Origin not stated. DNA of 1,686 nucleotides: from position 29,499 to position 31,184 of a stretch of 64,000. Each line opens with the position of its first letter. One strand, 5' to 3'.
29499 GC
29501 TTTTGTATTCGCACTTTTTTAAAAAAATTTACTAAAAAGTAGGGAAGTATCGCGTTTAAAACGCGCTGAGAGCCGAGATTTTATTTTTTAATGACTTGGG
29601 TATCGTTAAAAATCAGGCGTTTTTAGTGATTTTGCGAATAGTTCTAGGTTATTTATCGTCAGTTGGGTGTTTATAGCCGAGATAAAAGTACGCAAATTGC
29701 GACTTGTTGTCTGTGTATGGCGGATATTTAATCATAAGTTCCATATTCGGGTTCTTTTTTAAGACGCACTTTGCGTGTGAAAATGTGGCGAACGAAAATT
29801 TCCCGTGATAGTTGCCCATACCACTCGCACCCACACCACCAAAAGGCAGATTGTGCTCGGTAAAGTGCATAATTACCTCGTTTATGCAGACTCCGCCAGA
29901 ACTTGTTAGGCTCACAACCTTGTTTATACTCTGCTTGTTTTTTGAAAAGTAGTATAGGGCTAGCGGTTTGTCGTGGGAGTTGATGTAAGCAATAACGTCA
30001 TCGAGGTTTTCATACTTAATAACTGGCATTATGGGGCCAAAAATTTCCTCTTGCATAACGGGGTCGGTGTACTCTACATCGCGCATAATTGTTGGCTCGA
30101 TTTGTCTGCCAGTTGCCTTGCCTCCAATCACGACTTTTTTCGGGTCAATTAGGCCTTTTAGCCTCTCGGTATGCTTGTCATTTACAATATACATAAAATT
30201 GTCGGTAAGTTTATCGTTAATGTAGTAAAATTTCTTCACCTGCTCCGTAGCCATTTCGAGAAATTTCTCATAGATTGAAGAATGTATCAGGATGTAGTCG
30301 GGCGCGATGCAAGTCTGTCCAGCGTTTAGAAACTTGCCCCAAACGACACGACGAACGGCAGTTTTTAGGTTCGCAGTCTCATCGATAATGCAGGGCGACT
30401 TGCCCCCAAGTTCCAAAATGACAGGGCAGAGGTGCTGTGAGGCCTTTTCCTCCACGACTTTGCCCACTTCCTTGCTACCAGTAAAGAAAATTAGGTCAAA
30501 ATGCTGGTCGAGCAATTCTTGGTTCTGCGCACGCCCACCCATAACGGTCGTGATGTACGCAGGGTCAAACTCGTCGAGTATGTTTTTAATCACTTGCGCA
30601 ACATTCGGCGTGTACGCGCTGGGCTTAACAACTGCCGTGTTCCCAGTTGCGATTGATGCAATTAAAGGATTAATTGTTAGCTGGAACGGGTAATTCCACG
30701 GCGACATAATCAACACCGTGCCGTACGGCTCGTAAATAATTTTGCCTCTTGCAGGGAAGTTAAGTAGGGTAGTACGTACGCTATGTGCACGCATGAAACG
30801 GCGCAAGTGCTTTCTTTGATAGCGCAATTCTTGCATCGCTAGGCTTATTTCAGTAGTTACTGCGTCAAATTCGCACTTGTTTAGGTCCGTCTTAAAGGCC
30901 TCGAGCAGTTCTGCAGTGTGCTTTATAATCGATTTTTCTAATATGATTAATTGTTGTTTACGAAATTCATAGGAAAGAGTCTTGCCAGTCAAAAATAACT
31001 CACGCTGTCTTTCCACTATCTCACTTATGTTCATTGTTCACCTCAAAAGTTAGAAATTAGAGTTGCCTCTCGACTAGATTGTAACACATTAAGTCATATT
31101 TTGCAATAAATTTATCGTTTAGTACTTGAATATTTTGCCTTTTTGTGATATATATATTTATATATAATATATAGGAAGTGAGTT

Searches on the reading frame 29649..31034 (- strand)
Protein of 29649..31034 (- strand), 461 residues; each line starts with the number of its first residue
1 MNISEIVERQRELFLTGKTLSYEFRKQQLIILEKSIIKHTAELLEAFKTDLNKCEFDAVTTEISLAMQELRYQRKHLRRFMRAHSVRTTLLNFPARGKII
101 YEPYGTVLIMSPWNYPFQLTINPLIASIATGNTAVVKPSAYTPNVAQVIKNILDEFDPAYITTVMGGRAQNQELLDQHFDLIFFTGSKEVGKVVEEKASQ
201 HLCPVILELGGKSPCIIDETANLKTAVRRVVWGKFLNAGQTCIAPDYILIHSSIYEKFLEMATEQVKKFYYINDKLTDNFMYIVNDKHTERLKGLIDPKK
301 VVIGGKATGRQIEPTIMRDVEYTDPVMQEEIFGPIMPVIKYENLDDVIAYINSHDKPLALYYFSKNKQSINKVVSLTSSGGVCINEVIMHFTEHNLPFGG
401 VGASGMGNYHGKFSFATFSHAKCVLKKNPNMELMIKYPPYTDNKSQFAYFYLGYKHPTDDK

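Call 40: search_protein_families(library=pfam, proteins=[window:29649-31034:-], max_evalue=0.00001)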
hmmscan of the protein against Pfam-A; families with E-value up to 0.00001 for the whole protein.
window:29649-31034:- (461 aa): 1 family
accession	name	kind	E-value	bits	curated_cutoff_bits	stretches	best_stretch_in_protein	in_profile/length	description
PF00171.27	Aldedh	-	2.3e-86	290.6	23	1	6-424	34-461/461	Aldehyde dehydrogenase family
